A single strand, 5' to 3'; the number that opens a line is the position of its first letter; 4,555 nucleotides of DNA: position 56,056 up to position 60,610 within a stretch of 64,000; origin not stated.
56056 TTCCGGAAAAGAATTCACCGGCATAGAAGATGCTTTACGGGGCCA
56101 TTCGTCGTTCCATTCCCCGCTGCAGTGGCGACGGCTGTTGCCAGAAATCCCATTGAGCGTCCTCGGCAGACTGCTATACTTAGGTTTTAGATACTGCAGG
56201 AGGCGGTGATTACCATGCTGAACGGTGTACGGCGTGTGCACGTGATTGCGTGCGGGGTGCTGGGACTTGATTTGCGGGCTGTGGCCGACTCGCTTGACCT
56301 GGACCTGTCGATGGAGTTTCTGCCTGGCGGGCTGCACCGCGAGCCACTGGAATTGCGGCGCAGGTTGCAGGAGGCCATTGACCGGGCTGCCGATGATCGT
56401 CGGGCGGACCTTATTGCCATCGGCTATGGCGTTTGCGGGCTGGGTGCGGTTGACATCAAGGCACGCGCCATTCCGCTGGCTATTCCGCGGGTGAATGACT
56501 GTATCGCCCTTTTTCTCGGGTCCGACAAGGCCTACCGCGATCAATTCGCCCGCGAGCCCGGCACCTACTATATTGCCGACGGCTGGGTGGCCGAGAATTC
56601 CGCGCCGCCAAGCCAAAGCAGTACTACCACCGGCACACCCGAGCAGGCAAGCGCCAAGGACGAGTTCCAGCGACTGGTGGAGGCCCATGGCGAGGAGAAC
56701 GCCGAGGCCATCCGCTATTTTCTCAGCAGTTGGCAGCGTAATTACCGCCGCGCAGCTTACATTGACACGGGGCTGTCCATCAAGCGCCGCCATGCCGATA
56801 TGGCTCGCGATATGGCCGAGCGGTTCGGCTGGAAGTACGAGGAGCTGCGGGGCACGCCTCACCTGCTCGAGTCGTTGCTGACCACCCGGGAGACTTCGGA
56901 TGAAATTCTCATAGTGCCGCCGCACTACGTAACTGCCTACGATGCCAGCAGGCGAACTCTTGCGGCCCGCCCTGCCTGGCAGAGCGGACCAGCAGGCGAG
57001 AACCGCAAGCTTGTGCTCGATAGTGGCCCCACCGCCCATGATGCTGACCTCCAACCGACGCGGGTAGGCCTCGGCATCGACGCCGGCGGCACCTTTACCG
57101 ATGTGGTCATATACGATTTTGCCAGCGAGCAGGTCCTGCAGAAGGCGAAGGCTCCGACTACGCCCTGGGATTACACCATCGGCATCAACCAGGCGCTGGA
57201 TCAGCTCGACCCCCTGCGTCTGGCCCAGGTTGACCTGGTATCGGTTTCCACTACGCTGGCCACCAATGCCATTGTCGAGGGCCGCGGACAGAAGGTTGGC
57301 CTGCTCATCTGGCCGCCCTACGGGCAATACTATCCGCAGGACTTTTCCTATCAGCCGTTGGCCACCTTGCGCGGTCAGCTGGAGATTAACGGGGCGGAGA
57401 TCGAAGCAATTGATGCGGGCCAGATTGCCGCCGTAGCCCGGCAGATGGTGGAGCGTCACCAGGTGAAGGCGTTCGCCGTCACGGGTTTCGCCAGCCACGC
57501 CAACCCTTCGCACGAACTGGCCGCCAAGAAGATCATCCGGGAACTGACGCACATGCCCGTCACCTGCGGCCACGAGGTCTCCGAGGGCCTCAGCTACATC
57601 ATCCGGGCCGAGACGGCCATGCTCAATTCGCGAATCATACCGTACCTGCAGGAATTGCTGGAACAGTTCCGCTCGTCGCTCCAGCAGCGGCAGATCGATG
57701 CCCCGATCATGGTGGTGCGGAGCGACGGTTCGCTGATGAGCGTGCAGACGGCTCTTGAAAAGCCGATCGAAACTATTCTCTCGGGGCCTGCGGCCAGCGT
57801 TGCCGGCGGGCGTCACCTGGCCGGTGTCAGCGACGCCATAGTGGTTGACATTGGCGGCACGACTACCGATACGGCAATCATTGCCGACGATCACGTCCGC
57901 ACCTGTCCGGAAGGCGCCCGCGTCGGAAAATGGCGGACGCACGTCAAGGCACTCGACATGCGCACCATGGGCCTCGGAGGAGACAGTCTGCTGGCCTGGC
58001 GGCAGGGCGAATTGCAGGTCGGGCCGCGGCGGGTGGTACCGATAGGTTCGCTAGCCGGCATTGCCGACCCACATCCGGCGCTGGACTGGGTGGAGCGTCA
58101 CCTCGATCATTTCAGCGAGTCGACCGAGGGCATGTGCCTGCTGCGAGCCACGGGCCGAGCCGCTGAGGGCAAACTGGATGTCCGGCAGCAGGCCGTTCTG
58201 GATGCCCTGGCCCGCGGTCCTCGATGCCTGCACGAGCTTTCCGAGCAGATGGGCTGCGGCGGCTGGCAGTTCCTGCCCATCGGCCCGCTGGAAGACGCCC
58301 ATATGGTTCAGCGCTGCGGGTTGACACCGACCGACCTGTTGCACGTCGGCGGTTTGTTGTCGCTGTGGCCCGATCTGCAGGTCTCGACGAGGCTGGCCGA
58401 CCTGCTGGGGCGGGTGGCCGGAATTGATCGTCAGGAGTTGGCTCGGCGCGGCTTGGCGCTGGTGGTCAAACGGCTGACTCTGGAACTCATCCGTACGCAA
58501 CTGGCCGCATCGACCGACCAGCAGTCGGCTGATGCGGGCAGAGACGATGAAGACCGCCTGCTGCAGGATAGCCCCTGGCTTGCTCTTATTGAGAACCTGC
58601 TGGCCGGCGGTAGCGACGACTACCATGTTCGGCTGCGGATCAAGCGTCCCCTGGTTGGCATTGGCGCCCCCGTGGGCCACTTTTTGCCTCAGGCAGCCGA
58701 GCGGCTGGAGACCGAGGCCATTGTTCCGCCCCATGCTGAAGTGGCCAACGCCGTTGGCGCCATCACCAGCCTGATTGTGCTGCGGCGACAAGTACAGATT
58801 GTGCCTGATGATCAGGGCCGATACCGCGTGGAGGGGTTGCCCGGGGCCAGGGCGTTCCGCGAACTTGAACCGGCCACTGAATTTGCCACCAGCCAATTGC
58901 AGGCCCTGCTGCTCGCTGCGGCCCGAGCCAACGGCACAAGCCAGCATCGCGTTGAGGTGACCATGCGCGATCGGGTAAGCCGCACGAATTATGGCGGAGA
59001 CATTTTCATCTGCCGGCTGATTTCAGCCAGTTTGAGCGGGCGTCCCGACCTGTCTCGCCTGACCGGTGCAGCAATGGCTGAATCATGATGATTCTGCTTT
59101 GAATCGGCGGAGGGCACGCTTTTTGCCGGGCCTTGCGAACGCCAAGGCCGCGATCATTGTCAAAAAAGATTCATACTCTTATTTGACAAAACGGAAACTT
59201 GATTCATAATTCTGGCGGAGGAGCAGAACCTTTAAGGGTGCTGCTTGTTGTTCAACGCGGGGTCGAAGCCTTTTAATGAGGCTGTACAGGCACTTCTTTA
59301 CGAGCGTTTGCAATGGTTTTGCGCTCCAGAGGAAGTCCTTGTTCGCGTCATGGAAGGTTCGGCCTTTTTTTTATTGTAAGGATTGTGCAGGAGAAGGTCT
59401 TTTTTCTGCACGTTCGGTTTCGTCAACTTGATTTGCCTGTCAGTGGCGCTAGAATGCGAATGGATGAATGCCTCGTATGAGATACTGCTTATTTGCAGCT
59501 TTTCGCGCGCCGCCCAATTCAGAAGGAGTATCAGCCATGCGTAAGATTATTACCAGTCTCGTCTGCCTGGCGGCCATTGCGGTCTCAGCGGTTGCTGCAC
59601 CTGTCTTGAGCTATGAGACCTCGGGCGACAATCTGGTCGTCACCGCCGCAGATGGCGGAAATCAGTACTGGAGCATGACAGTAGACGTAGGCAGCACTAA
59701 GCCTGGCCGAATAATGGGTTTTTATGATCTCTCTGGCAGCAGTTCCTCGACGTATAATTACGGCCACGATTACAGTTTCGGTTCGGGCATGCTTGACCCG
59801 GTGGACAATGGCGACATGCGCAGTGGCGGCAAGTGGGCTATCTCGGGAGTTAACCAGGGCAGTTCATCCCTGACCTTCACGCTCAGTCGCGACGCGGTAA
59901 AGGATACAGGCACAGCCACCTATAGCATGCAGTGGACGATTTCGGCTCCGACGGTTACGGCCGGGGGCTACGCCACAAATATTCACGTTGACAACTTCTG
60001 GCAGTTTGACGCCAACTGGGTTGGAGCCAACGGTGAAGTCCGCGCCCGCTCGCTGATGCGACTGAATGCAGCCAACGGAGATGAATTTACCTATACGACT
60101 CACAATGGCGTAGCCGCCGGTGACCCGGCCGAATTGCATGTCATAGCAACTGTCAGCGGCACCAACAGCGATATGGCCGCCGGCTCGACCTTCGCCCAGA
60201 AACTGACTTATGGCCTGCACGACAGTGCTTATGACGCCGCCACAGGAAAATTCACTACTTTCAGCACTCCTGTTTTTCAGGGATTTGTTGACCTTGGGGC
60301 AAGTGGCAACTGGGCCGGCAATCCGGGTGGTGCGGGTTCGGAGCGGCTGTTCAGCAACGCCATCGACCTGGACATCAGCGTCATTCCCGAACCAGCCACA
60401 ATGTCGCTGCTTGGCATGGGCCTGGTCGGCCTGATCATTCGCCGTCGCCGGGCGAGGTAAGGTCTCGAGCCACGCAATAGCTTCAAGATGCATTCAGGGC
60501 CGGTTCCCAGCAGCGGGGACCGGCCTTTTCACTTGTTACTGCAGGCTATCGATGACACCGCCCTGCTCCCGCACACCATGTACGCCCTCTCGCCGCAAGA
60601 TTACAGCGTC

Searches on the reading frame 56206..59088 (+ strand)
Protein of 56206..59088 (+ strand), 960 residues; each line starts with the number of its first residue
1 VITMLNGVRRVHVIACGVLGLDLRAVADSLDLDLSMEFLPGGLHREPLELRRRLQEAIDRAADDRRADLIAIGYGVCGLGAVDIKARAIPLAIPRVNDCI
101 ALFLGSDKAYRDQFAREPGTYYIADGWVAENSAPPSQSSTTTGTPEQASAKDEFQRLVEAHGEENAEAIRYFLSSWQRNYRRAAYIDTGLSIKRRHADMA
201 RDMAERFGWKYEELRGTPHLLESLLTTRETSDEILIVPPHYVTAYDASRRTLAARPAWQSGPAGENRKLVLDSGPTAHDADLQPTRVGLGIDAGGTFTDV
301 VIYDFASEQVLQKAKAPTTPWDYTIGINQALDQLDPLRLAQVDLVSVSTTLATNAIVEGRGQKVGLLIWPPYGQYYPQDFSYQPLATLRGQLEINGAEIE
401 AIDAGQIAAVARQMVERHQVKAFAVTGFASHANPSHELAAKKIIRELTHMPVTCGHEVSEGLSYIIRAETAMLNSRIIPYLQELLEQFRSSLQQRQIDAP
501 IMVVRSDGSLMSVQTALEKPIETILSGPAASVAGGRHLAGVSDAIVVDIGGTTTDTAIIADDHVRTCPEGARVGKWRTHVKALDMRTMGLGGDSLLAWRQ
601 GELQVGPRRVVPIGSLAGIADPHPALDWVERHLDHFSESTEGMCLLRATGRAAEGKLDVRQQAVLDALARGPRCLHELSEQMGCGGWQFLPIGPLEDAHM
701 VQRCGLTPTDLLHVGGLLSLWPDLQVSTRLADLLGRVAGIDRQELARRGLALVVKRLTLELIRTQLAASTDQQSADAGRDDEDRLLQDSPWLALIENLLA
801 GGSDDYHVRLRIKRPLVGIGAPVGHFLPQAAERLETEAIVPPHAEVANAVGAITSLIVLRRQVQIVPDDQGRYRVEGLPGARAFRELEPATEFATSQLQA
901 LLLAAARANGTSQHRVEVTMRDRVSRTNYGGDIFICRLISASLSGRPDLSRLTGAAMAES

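Call 56: search_protein_families(library=pfam, proteins=[window:56206-59088:+], max_evalue=0.0001)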
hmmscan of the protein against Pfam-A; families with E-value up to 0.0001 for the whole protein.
window:56206-59088:+ (960 aa): 4 families
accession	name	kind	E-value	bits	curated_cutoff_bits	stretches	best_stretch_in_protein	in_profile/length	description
PF07796.16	DUF1638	-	2.6e-36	125.4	27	1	38-225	1-161/161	Protein of unknown function (DUF1638)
PF01968.24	Hydantoinase_A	-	1.1e-34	120.5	22.9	1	467-608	1-145/291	Hydantoinase/oxoprolinase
PF05378.19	Hydant_A_N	-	6.4e-32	111.1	25.2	1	289-447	2-175/176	Hydantoinase/oxoprolinase N-terminal region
PF13941.12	MutL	-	1.5e-07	31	27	0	290-337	3-51/450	MutL protein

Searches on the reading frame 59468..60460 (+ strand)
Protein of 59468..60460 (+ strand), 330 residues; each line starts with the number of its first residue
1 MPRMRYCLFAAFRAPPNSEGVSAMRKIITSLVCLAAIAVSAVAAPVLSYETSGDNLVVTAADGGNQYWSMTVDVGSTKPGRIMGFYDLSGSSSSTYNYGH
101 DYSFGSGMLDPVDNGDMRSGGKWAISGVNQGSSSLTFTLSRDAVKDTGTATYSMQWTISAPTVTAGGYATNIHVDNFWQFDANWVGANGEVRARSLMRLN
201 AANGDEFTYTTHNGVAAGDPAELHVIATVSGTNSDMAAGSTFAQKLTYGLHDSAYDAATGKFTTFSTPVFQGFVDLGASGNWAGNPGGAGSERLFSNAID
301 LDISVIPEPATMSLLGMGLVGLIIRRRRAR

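Call 64: search_protein_families(library=ncbifam, proteins=[window:59468-60460:+], max_evalue=0.000001)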
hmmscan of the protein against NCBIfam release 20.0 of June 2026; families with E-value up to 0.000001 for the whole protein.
window:59468-60460:+ (330 aa): 1 family
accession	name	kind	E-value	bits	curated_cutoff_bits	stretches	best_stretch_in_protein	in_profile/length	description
NF038126.1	PEP_CTERM_FxDxF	subfamily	8e-07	29.4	50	1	205-327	49-165/165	FxDxF family PEP-CTERM protein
